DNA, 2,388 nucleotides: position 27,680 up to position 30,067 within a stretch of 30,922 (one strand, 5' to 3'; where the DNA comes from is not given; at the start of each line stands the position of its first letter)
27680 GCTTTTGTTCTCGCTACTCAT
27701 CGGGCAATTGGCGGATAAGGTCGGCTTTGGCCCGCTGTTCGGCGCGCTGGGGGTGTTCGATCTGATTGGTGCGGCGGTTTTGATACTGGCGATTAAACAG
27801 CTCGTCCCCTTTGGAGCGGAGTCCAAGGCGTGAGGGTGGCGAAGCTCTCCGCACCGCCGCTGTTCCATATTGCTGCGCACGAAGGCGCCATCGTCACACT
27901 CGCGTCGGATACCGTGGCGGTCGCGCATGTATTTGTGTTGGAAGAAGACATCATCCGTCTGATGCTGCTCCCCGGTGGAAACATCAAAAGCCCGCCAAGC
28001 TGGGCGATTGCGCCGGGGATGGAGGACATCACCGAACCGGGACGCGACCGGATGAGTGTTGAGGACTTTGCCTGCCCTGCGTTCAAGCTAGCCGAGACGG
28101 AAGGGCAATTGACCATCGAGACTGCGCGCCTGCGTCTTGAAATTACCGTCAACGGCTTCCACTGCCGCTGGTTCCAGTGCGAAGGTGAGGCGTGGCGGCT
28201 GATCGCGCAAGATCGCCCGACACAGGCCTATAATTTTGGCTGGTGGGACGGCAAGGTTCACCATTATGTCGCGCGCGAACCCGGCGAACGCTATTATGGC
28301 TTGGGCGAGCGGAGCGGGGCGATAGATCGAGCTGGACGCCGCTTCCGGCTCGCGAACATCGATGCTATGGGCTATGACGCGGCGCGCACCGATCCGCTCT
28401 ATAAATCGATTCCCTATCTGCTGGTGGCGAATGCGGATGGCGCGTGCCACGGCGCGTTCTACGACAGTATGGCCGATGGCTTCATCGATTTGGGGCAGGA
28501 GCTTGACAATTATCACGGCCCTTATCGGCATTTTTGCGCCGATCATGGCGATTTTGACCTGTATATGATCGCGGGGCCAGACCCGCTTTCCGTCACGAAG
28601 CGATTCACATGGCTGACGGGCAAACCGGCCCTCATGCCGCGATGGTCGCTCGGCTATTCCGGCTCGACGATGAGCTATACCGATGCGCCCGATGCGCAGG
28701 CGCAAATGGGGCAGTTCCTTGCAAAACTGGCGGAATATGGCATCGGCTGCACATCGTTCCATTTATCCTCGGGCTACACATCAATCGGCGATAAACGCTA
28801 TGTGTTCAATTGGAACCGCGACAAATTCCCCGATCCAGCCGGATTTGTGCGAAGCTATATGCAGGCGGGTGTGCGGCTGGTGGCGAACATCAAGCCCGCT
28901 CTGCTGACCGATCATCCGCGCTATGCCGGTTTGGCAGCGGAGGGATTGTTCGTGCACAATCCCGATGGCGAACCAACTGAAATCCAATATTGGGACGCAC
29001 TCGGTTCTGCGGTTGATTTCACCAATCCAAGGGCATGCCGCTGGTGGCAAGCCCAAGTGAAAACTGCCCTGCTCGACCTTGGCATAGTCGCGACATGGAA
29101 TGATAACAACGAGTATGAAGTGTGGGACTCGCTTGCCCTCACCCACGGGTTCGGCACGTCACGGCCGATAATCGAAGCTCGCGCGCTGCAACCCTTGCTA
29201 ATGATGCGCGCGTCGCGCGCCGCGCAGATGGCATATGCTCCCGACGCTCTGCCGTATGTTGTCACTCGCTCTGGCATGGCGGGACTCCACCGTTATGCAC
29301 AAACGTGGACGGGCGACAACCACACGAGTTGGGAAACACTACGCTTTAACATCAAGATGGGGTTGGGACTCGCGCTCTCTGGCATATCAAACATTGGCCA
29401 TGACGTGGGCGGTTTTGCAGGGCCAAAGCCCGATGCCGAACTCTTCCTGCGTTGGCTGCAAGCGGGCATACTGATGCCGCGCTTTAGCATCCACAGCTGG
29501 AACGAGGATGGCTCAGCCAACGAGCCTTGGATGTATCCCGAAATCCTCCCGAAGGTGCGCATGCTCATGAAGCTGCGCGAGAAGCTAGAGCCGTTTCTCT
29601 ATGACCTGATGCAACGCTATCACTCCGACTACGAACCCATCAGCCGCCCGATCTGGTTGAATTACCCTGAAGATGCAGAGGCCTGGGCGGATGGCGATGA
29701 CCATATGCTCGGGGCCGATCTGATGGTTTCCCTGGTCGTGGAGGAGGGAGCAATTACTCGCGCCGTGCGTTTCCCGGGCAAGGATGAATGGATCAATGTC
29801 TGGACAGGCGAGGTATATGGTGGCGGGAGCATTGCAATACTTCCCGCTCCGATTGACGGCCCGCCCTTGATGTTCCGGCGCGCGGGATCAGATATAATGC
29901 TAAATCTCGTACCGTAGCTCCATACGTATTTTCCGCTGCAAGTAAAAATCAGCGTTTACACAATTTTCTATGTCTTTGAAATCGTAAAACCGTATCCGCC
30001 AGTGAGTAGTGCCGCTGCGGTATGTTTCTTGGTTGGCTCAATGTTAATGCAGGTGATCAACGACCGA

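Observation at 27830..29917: GH31 with a sulfoquinovosidase-like anion-binding loop inside a glucuronate operon: candidate alpha-glucuronidase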

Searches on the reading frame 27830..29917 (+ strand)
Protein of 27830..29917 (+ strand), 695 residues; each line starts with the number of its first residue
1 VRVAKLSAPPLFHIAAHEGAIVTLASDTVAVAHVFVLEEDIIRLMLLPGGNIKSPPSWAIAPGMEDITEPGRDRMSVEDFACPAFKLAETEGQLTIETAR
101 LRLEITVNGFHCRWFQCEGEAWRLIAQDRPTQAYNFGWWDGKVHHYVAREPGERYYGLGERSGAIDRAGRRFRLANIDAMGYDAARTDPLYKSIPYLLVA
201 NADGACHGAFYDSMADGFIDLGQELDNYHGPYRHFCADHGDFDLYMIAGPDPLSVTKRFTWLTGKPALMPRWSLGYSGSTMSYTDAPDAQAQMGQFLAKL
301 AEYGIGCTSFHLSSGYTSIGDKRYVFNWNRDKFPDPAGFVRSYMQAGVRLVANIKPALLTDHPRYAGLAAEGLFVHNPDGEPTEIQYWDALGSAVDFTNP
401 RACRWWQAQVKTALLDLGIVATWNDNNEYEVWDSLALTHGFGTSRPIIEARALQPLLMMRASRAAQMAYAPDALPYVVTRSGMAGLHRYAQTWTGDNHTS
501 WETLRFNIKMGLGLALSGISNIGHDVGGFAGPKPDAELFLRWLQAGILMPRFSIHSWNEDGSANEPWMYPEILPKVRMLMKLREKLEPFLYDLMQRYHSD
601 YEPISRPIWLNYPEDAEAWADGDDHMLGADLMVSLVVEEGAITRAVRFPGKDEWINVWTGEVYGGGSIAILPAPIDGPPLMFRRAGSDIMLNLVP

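Call 3: search_protein_families(library=pfam, proteins=[window:27830-29917:+])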
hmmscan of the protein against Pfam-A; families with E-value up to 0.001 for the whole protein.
window:27830-29917:+ (695 aa): 3 families
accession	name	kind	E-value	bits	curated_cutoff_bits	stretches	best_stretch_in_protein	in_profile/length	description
PF01055.32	Glyco_hydro_31_2nd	-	2.6e-80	270.6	23.5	1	266-593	1-328/328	Glycosyl hydrolases family 31 TIM-barrel domain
PF13802.12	Gal_mutarotas_2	-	1.9e-32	113.5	27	1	33-220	3-184/184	Glycosyl hydrolase 31 N-terminal galactose mutarotase-like domain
PF21365.3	Glyco_hydro_31_3rd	-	9.8e-16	58.4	24.4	1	602-686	2-84/87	Glycosyl hydrolase family 31 C-terminal domain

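Call 4: search_protein_families(library=ncbifam, proteins=[window:27830-29917:+])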
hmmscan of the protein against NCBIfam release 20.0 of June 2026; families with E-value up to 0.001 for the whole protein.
window:27830-29917:+ (695 aa): 3 families
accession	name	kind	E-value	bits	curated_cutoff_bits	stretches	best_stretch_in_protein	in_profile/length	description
NF040948.1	alpha_gluc_MalA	equivalog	2.1e-83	280.7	800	2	467-667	385-588/627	alpha-glucosidase MalA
NF007940.0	PRK10658.1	equivalog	1.9e-62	211.8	606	1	86-667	93-647/771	alpha-xylosidase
NF007746.0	PRK10426.1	equivalog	4.4e-46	157.5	553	1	315-687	295-668/683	alpha-glucosidase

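Call 19: search_protein_representatives(protein=window:27830-29917:+)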
Query: 695 residues. Proteins with E-value up to 0.001 (for the whole library): 13278; up to 1e-10: 7371; up to 1e-30: 1850. The best 150 are listed.
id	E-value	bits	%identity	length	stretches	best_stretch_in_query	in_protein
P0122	1.9e-262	889.2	56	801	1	5-693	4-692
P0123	4.2e-258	874.8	53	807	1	5-693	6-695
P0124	1.7e-203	694.3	50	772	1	25-686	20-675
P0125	2.3e-203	693.9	48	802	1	15-691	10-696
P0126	8.4e-193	658.9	46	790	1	32-691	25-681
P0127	1.1e-181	622.2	43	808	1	7-693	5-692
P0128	3.1e-181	620.7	49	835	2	95-689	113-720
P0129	4.7e-180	616.8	44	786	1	15-691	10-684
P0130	9.9e-177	605.8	55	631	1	207-688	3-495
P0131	1.2e-175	602.2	44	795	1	37-689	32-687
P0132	5.2e-175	600.1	47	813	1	28-686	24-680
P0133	2.0e-173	594.9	52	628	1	166-687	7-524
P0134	1.7e-170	585.2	43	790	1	36-690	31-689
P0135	4.7e-164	563.9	45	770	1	32-687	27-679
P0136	8.0e-163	559.8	46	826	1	30-687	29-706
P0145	3.2e-141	488.4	42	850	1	29-684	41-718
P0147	3.3e-139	481.7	39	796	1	34-691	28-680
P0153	1.9e-137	476.0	39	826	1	36-689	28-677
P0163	8.3e-133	460.6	37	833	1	26-686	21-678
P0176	6.1e-125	434.6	37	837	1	33-687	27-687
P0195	5.0e-115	401.8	36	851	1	31-687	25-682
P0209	2.0e-108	380.0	38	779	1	141-689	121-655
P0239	3.6e-95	336.2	41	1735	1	131-649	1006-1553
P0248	4.8e-92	325.8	40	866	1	142-651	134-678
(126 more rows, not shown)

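Call 39: find_encoding_contigs(protein=P0125, flank=8000, max_places=2)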
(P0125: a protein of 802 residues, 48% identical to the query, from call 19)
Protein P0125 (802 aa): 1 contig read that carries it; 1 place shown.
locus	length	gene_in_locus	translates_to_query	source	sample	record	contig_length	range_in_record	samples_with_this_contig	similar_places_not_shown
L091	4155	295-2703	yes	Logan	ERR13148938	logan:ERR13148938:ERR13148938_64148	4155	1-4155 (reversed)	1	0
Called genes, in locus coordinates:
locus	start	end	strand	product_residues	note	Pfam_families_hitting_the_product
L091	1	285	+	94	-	?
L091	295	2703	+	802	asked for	PF13802:Gal_mutarotas_2, PF01055:Glyco_hydro_31_2nd, PF21365:Glyco_hydro_31_3rd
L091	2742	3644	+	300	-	PF00126:HTH_1, PF03466:LysR_substrate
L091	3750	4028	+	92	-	-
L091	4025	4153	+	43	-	?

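Call 40: find_encoding_contigs(protein=P0131, flank=8000, max_places=2)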
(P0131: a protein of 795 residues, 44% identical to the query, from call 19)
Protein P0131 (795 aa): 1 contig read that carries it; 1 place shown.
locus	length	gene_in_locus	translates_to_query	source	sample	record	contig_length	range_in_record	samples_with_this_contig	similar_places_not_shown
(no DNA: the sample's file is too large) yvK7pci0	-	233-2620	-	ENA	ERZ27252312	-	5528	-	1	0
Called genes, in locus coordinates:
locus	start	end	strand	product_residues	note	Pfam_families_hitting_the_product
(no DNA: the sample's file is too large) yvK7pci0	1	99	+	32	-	?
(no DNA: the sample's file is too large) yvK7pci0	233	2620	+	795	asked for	PF13802:Gal_mutarotas_2, PF01055:Glyco_hydro_31_2nd, PF21365:Glyco_hydro_31_3rd, PF17137:DUF5110 (weak)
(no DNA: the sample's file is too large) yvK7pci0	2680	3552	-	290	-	PF01261:AP_endonuc_2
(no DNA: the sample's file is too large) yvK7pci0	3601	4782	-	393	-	PF06187:DUF993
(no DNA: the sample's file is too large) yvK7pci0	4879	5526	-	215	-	?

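Call 41: find_encoding_contigs(protein=P0147, flank=8000, max_places=2)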
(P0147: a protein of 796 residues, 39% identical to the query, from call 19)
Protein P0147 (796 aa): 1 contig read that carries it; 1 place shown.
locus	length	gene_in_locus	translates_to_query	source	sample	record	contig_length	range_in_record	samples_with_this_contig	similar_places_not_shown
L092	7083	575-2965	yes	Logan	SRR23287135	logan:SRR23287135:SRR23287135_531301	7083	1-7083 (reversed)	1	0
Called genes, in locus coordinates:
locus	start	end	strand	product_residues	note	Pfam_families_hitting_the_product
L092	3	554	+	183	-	?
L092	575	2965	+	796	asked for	PF13802:Gal_mutarotas_2, PF01055:Glyco_hydro_31_2nd, PF21365:Glyco_hydro_31_3rd (weak)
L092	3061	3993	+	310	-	PF00389:2-Hacid_dh, PF02826:2-Hacid_dh_C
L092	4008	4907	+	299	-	PF00294:PfkB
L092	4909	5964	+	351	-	PF01791:DeoC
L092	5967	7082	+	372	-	?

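Call 67: search_protein_families(library=pfam, proteins=[L092:3-554:+, L092:3061-3993:+, L092:4008-4907:+, L092:4909-5964:+, L092:5967-7082:+], max_evalue=0.001)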
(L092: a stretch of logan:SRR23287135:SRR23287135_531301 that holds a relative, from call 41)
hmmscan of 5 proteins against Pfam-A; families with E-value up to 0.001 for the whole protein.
L092:3-554:+ (183 aa): 3 families
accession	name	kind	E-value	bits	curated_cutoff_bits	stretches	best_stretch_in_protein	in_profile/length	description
PF08402.16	TOBE_2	-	3.8e-14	53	21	1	101-171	2-76/76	TOBE domain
PF17912.7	OB_MalK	-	2.2e-11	44.9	27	1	54-107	1-53/53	MalK OB fold domain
PF03459.23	TOBE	-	1.4e-05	25.6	22.3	1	115-166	5-60/64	TOBE domain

L092:3061-3993:+ (310 aa): 2 families
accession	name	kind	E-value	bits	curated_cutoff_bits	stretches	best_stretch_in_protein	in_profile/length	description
PF02826.25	2-Hacid_dh_C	-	1.8e-53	181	25.1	1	114-286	4-178/178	D-isomer specific 2-hydroxyacid dehydrogenase, NAD binding domain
PF00389.36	2-Hacid_dh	-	1.2e-26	93.5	24.6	1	5-308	2-124/134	D-isomer specific 2-hydroxyacid dehydrogenase, catalytic domain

L092:4008-4907:+ (299 aa): 1 family
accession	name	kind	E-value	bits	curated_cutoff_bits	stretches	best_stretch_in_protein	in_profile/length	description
PF00294.29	PfkB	-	3.5e-51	174.8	25.8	1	1-288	1-301/302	pfkB family carbohydrate kinase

L092:4909-5964:+ (351 aa): 1 family
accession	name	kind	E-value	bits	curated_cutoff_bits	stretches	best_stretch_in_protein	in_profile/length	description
PF01791.15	DeoC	-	9.8e-21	74.9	23.8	1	23-282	3-227/229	DeoC/LacD family aldolase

L092:5967-7082:+ (372 aa): 0 families

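Call 74: list_cluster_members(proteins=[P0124, P0126, P0132, P0136, P0145, P0153, P0163, P0209, P0248, P0239])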
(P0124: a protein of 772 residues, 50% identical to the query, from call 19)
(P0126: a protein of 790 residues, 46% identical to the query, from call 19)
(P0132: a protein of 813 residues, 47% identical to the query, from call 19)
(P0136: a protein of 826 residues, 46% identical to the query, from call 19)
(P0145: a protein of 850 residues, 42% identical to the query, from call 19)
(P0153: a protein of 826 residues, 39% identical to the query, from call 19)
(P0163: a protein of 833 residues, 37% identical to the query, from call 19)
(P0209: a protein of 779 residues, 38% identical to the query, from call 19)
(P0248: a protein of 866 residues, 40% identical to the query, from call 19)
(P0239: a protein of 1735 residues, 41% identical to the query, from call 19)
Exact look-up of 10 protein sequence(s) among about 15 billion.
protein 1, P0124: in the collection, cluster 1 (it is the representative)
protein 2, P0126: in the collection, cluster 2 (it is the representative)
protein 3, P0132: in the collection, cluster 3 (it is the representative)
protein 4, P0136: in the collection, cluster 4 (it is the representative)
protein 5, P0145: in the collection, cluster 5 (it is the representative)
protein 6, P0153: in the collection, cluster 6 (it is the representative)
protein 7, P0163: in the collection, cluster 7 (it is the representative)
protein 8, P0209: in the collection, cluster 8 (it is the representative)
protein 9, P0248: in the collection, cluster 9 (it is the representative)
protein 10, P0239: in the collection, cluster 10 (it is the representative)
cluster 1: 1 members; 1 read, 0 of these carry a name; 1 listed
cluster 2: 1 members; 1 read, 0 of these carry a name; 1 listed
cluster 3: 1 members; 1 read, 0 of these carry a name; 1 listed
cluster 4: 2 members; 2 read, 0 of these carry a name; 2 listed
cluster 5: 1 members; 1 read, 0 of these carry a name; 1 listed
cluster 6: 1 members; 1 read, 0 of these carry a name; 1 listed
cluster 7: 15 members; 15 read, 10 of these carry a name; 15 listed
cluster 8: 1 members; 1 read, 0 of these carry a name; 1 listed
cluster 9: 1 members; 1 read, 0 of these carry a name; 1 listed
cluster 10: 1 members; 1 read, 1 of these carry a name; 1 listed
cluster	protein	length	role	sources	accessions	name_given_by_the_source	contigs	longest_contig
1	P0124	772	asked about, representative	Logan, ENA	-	-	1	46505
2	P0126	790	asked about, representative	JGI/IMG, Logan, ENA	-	-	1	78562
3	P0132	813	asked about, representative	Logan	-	-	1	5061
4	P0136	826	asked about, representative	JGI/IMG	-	-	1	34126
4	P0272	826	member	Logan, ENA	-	-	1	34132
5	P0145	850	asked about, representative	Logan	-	-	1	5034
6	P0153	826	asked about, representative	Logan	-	-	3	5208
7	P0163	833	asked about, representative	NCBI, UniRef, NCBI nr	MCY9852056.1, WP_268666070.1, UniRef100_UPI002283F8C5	TIM-barrel domain-containing protein [Vibrio mediterranei] | glycoside hydrolase family 31 protein n=2 Tax=Vibrio mediterranei TaxID=689 ...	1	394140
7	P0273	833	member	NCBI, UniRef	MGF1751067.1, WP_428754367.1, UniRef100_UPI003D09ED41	TIM-barrel domain-containing protein [Vibrio cionasavignyae] | glycoside hydrolase family 31 protein n=1 Tax=Vibrio cionasavignyae TaxID=2910252 ...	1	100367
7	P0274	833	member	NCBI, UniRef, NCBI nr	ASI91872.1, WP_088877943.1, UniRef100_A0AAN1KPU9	TIM-barrel domain-containing protein [Vibrio mediterranei] | Alpha-glucosidase n=1 Tax=Vibrio mediterranei TaxID=689 RepID=A0AAN1KPU9_9VIBR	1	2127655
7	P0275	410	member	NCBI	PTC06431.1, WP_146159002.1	alpha-glucosidase, partial [Vibrio mediterranei]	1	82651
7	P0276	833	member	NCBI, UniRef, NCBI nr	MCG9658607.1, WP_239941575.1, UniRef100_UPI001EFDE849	glycoside hydrolase family 31 protein [Vibrio mediterranei] | glycoside hydrolase family 31 protein n=1 Tax=Vibrio mediterranei TaxID=689 ... | TIM-barrel domain-containing protein [Vibrio mediterranei]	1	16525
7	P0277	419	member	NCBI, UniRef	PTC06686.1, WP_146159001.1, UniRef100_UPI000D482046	alpha-glucosidase, partial [Vibrio mediterranei] | glycoside hydrolase family 31 protein n=1 Tax=Vibrio mediterranei TaxID=689 ...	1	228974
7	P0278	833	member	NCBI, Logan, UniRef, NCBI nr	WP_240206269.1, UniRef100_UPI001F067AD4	TIM-barrel domain-containing protein [Vibrio sp. CyArs1] | glycoside hydrolase family 31 protein n=1 Tax=Vibrio sp. CyArs1 TaxID=2682577 ...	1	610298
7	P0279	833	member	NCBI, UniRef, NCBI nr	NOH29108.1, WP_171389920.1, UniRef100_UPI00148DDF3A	glycoside hydrolase family 31 protein [Vibrio mediterranei] | glycoside hydrolase family 31 protein n=1 Tax=Vibrio mediterranei TaxID=689 ... | TIM-barrel domain-containing protein [Vibrio mediterranei]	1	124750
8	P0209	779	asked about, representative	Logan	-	-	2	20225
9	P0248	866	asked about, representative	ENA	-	-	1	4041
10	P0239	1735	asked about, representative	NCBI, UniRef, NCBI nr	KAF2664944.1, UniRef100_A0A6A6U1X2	hypothetical protein BT63DRAFT_482846 [Microthyrium microscopicum] | alpha-glucosidase n=1 Tax=Microthyrium microscopicum TaxID=703497 RepID=A0A6A6U1X2_9PEZI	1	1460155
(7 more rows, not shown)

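Call 75: find_encoding_contigs(protein=P0163, flank=9000, max_places=1)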
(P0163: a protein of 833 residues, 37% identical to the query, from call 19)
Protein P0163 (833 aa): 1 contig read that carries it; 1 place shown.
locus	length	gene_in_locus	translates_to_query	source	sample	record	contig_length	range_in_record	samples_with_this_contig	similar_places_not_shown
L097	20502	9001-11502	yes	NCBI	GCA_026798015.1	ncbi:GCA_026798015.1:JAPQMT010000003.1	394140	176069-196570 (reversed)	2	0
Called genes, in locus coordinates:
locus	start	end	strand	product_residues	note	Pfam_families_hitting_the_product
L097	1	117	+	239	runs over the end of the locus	PF00106:adh_short, PF01370:Epimerase (weak), PF08659:KR, PF13460:NAD_binding_10, PF13561:adh_short_C2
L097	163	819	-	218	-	PF12973:Cupin_7, PF14499:DUF4437 (faint), PF12973:Cupin_7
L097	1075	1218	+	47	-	-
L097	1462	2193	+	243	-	PF01925:TauE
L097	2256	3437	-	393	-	PF03786:UxuA, PF01261:AP_endonuc_2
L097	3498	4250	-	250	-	PF00392:GntR, PF07729:FCD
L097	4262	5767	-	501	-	PF02952:Fucose_iso_C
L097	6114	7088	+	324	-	PF03480:DctP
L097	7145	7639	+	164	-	PF04290:DctQ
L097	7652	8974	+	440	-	PF03600:CitMHS (faint), PF06808:DctM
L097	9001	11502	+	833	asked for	PF13802:Gal_mutarotas_2, PF01055:Glyco_hydro_31_2nd, PF21365:Glyco_hydro_31_3rd, PF17137:DUF5110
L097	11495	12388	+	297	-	PF01261:AP_endonuc_2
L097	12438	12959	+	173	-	PF10688:Imp-YgjV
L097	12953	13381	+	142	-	PF05025:RbsD_FucU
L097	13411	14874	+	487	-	PF01232:Mannitol_dh, PF08125:Mannitol_dh_C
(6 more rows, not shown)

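Call 76: find_encoding_contigs(protein=P0126, flank=9000, max_places=1)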
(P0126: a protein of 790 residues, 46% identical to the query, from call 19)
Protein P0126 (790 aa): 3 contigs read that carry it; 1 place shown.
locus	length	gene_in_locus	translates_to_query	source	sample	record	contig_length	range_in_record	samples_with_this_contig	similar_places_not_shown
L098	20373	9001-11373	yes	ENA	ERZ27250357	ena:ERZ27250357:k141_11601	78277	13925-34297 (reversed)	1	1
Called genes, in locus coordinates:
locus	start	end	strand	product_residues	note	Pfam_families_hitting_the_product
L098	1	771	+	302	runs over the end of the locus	PF01180:DHO_dh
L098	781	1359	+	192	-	PF00156:Pribosyltran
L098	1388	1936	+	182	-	PF02586:SRAP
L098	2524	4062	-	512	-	-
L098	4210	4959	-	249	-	PF07664:FeoB_C, PF07670:Gate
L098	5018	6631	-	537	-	PF00239:Resolvase, PF07508:Recombinase, PF13408:Zn_ribbon_recom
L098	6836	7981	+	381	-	PF13377:Peripla_BP_3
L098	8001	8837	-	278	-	PF02311:AraC_binding, PF07883:Cupin_2 (weak), PF00165:HTH_AraC, PF12833:HTH_18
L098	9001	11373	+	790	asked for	PF13802:Gal_mutarotas_2, PF01055:Glyco_hydro_31_2nd, PF21365:Glyco_hydro_31_3rd, PF17137:DUF5110 (weak)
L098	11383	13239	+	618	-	PF06202:GDE_C, PF22422:MGH1-like_GH (weak), PF01204:Trehalase (weak)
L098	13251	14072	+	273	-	PF02585:PIG-L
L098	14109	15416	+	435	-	PF07690:MFS_1, PF13347:MFS_2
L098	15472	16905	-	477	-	PF02614:UxaC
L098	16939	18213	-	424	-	PF09861:Lar_N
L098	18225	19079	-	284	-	PF00106:adh_short, PF13561:adh_short_C2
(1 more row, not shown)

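Call 77: find_encoding_contigs(protein=P0124, flank=9000, max_places=1)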
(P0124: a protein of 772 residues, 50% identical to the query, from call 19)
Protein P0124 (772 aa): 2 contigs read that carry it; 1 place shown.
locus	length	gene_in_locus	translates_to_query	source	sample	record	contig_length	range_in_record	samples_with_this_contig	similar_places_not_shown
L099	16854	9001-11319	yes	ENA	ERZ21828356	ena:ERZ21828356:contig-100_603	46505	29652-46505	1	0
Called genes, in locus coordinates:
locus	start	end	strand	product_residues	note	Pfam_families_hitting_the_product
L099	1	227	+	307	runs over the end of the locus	PF03631:Virul_fac_BrkB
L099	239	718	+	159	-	PF04343:DUF488 (weak), PF22751:DUF488-N3a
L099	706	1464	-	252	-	-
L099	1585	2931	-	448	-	PF01232:Mannitol_dh, PF08125:Mannitol_dh_C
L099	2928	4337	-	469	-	PF02614:UxaC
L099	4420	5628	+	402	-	PF02746:MR_MLE_N, PF13378:MR_MLE_C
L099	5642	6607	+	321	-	PF00294:PfkB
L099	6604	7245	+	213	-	PF01081:Aldolase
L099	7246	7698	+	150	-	PF04290:DctQ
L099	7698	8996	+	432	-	PF06808:DctM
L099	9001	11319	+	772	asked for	PF13802:Gal_mutarotas_2, PF01055:Glyco_hydro_31_2nd, PF21365:Glyco_hydro_31_3rd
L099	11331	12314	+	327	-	PF03480:DctP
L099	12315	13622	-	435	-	PF16683:TGase_elicitor (weak)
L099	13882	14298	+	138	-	PF07361:Cytochrom_B562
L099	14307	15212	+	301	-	PF13442:Cytochrome_CBB3 (faint), PF07635:PSCyt1 (weak)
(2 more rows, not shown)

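Call 78: find_encoding_contigs(protein=P0136, flank=9000, max_places=1)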
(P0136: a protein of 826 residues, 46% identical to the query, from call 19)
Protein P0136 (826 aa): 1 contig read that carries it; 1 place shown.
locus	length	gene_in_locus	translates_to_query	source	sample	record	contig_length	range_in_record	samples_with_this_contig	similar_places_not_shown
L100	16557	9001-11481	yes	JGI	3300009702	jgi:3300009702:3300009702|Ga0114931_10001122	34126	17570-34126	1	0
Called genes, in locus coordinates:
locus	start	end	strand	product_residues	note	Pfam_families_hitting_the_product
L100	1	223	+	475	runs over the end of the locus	PF02614:UxaC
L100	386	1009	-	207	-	-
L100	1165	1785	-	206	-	PF00702:Hydrolase, PF13419:HAD_2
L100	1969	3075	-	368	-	PF00480:ROK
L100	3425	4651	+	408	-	PF01547:SBP_bac_1, PF13416:SBP_bac_8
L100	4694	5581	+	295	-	PF00528:BPD_transp_1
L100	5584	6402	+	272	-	PF00528:BPD_transp_1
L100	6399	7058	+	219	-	PF02585:PIG-L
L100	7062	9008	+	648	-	-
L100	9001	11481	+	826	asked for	PF13802:Gal_mutarotas_2, PF01055:Glyco_hydro_31_2nd, PF21365:Glyco_hydro_31_3rd, PF17137:DUF5110 (weak)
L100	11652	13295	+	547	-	PF00342:PGI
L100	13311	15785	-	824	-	PF07690:MFS_1, PF13189:Cytidylate_kin2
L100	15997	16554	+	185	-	PF12867:DinB_2 (weak)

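Call 79: find_encoding_contigs(protein=P0209, flank=9000, max_places=1)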
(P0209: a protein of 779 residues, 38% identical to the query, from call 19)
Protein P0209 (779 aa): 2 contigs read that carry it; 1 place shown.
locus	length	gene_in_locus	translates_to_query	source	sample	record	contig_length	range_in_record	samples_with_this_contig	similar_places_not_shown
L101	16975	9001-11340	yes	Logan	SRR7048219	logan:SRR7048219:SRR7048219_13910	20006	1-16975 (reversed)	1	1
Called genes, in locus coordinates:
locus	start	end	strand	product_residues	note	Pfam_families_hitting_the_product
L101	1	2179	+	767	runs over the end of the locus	PF13439:Glyco_transf_4, PF13524:Glyco_trans_1_2 (faint), PF00534:Glycos_transf_1, PF13692:Glyco_trans_1_4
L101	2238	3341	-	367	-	PF00356:LacI, PF00532:Peripla_BP_1, PF13407:Peripla_BP_4, PF13377:Peripla_BP_3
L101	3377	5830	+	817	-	-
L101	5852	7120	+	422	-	PF01547:SBP_bac_1, PF13416:SBP_bac_8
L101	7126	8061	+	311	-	PF00528:BPD_transp_1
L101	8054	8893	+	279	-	PF00528:BPD_transp_1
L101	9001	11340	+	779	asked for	PF13802:Gal_mutarotas_2, PF01055:Glyco_hydro_31_2nd, PF21365:Glyco_hydro_31_3rd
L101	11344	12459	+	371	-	PF01408:GFO_IDH_MocA (weak)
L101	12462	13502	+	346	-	PF01408:GFO_IDH_MocA, PF22725:GFO_IDH_MocA_C3, PF02894:GFO_IDH_MocA_C (faint)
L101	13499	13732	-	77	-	-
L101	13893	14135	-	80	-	-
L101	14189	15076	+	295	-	-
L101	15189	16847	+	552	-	PF00672:HAMP, PF07889:DUF1664 (faint), PF28544:Helical_needle (faint), PF00015:MCPsignal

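Call 80: find_encoding_contigs(protein=P0176, flank=9000, max_places=1)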
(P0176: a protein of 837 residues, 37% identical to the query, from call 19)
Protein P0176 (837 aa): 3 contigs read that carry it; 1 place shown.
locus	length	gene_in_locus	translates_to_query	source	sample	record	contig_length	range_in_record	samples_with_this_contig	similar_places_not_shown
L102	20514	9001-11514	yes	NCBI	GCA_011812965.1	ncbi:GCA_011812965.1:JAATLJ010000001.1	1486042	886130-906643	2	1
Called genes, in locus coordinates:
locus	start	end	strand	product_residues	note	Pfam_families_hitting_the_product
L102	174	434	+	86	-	-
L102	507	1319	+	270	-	PF01145:Band_7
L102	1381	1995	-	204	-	PF12801:Fer4_5 (faint)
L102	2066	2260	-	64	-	PF12797:Fer4_2 (faint), PF14697:Fer4_21, PF00037:Fer4 (weak), PF12838:Fer4_7, PF13187:Fer4_9, PF25160:LdpA_Fe-S-bd (weak), PF12837:Fer4_6 (weak), PF00037:Fer4 (weak), +2 more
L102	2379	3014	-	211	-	-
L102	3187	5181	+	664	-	PF00580:UvrD-helicase, PF01443:Viral_helicase1 (faint), PF13245:AAA_19, PF13604:AAA_30 (faint), PF13538:UvrD_C_2 (faint), PF13361:UvrD_C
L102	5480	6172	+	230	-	PF00392:GntR, PF07729:FCD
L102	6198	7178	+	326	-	PF03480:DctP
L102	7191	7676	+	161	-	PF04290:DctQ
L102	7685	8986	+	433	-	PF06808:DctM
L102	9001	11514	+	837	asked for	PF13802:Gal_mutarotas_2, PF01055:Glyco_hydro_31_2nd, PF21365:Glyco_hydro_31_3rd, PF17137:DUF5110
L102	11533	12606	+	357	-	PF03786:UxuA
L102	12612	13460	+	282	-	PF00106:adh_short, PF08659:KR, PF13561:adh_short_C2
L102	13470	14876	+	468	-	PF02614:UxaC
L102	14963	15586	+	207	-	PF02384:N6_Mtase (faint)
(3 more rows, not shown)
